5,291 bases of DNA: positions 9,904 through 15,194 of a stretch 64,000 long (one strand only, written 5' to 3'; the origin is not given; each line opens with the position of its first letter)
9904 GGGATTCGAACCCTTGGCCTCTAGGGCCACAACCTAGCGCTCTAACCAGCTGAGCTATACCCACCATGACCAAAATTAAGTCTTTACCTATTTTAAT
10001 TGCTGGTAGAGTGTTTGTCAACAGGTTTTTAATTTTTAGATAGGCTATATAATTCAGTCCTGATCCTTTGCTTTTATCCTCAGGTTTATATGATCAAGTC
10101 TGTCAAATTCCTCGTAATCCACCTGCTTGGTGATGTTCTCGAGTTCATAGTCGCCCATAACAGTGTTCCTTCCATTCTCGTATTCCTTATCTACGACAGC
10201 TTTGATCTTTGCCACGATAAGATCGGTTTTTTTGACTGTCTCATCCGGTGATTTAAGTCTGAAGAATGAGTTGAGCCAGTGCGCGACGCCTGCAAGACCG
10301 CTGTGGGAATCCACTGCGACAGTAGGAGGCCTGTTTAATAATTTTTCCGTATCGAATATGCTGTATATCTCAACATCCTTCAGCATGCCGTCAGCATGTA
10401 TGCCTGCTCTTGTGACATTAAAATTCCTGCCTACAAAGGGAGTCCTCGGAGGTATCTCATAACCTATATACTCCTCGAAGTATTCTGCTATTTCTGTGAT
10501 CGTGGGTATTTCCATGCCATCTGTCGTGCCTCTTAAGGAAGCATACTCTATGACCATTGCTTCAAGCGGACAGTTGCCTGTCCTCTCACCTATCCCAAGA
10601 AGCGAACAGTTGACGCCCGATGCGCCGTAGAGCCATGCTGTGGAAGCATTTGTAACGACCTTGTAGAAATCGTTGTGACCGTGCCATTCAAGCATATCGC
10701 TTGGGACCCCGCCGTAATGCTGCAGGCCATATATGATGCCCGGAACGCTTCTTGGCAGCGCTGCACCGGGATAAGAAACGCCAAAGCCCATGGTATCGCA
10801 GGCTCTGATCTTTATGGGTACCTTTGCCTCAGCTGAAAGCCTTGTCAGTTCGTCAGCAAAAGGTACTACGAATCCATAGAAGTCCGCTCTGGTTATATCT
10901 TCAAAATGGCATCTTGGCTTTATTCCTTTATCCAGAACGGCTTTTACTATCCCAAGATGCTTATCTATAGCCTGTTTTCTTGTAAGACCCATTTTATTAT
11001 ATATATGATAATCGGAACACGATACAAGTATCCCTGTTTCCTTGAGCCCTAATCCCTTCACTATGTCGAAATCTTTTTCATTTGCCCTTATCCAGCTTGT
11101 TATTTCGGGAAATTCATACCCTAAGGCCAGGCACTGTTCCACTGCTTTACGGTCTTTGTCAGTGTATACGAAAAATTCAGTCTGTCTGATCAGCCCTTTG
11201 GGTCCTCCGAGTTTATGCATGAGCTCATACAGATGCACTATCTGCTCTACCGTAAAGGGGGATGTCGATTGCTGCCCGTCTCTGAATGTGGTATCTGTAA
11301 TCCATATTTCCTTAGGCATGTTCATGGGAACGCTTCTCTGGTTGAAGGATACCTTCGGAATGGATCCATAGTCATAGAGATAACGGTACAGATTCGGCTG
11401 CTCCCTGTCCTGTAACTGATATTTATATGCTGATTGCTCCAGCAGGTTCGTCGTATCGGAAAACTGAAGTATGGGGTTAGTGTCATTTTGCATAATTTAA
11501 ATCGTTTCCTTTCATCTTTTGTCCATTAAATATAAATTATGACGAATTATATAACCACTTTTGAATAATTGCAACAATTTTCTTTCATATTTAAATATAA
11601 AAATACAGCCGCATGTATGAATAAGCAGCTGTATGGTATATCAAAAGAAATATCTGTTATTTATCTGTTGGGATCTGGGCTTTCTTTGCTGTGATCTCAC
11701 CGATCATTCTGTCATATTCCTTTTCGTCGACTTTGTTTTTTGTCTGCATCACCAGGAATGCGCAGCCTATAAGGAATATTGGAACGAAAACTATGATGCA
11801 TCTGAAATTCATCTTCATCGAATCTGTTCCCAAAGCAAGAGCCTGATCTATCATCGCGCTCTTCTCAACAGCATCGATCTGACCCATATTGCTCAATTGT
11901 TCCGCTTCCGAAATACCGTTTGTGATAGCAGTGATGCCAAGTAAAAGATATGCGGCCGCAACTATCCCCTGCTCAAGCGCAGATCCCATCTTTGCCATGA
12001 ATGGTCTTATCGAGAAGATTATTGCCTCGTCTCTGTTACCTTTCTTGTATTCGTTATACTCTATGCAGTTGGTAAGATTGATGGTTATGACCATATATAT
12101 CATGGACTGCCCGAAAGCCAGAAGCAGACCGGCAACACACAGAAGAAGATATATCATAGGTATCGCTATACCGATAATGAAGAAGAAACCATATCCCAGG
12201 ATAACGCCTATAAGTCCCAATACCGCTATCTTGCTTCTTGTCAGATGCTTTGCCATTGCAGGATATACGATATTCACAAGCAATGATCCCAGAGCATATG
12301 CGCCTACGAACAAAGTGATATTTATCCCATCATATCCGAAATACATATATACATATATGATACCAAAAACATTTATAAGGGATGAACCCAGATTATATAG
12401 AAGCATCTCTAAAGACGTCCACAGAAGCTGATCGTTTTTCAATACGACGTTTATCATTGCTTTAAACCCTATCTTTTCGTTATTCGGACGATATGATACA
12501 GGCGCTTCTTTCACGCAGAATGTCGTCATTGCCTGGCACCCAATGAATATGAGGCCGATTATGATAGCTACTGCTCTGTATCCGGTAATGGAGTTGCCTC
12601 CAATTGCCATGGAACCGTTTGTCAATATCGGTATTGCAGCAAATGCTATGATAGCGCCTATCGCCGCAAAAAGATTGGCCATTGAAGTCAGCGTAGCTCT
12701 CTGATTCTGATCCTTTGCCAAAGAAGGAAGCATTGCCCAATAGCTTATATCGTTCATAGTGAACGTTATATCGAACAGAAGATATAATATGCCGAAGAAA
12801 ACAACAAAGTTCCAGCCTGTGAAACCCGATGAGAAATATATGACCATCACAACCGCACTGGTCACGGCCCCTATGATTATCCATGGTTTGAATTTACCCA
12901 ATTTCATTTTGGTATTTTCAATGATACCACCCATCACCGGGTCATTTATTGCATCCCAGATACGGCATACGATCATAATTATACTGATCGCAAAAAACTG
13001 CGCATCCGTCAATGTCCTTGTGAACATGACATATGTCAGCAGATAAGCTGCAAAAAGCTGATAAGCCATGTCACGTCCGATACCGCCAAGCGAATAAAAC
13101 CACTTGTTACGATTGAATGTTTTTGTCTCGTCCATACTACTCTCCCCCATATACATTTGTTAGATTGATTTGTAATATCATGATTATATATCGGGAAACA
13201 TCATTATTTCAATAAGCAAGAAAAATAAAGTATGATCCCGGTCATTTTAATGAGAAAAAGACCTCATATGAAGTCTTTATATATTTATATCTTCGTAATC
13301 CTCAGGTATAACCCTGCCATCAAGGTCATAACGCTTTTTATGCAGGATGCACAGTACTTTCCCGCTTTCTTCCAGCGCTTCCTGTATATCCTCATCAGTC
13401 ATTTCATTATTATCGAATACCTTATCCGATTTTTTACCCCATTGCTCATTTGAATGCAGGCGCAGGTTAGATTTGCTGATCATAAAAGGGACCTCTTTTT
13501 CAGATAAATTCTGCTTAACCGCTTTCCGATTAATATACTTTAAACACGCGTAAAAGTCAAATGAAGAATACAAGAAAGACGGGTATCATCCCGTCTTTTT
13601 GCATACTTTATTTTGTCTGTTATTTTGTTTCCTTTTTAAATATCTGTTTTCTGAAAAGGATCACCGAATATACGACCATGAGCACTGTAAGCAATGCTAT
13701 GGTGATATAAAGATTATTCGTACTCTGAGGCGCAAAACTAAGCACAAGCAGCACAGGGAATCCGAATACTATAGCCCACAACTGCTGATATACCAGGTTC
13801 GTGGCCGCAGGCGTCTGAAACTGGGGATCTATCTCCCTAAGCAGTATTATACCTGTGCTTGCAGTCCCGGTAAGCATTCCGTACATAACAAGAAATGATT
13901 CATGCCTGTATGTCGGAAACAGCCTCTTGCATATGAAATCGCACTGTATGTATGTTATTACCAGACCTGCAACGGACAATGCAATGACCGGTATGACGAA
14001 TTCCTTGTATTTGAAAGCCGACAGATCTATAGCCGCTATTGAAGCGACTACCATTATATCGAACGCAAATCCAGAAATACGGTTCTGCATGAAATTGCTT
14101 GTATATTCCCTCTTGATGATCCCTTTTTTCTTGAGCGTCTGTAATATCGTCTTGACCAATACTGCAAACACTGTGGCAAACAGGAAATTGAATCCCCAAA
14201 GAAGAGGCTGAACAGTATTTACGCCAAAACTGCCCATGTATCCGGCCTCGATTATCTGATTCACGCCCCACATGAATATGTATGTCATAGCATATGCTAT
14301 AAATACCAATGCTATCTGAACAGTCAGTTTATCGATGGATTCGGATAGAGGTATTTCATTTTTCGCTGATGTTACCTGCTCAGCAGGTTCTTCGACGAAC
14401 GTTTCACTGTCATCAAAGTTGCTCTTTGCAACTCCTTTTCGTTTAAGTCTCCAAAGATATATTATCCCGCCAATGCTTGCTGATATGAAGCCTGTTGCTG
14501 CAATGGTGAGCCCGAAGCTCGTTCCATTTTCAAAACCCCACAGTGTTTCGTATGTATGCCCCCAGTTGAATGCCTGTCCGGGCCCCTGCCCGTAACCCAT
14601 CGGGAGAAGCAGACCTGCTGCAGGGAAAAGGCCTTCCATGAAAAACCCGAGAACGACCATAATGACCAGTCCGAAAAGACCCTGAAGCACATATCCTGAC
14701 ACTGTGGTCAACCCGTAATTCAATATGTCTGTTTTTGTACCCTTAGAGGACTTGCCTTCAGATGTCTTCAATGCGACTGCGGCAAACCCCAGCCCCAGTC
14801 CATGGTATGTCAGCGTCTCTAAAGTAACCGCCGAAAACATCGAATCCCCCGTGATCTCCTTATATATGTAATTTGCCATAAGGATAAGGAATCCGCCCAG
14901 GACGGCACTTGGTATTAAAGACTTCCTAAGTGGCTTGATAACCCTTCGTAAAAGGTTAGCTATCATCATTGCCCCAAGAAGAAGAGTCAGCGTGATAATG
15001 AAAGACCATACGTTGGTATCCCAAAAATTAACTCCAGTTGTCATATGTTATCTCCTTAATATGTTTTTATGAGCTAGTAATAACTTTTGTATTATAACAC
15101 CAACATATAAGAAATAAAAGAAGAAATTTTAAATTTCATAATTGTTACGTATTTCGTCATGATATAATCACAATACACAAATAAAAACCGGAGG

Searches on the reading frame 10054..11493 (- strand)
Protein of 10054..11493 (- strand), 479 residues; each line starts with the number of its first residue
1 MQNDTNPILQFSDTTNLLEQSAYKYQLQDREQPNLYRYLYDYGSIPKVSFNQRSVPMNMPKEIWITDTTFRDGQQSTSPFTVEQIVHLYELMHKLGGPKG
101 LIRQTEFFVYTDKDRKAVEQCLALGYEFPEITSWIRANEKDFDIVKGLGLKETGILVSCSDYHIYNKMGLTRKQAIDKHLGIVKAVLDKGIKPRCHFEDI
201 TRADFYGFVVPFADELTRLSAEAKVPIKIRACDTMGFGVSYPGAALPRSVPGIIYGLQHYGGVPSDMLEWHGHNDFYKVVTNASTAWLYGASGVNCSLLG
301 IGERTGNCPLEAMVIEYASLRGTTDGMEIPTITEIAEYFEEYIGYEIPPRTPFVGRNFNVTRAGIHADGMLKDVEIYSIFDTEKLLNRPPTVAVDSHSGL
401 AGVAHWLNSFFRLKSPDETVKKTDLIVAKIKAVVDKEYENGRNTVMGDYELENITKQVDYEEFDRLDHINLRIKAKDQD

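Call 64: search_protein_families(library=pfam, proteins=[window:10054-11493:-], max_evalue=0.0001)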
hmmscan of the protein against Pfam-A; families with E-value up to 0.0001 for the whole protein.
window:10054-11493:- (479 aa): 2 families
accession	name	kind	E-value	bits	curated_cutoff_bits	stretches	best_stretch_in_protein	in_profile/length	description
PF00682.25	HMGL-like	-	2.6e-28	99.6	29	1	64-336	3-257/260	HMGL-like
PF22617.1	HCS_D2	-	2.9e-05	24.8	27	0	355-436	3-80/82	Homocitrate synthase post-HMGL domain-like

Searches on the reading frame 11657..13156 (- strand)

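Call 64: search_protein_families(library=pfam, proteins=[window:11657-13156:-], max_evalue=0.0001)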
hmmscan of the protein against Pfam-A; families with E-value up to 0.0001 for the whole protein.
window:11657-13156:- (499 aa): 2 families
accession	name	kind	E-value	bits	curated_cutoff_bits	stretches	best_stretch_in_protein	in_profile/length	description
PF13347.12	MFS_2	-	6.8e-50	170.3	27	1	21-408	2-386/427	MFS/sugar transport protein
PF07690.21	MFS_1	-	1.6e-10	40.9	33.4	1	142-358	109-320/347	Major Facilitator Superfamily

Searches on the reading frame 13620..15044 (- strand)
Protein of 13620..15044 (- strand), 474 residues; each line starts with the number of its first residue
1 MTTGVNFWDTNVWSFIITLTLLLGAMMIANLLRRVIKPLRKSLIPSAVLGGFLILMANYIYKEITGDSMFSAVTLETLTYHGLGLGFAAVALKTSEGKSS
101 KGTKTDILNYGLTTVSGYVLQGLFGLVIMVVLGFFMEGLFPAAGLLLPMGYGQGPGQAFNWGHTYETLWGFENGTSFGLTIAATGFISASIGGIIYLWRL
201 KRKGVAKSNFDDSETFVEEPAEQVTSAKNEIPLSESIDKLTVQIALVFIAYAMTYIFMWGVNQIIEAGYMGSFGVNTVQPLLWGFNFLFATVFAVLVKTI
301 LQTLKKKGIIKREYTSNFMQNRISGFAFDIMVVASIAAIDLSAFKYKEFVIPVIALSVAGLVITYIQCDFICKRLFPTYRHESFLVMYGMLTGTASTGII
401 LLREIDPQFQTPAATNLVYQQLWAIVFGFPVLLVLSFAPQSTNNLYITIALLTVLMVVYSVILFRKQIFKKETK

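Call 64: search_protein_families(library=pfam, proteins=[window:13620-15044:-], max_evalue=0.0001)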
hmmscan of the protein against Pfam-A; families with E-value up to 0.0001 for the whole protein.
window:13620-15044:- (474 aa): 1 family
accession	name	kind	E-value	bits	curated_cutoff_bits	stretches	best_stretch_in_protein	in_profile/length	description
PF03616.19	Glt_symporter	-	8.7e-09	35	26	1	17-253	7-236/368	Sodium/glutamate symporter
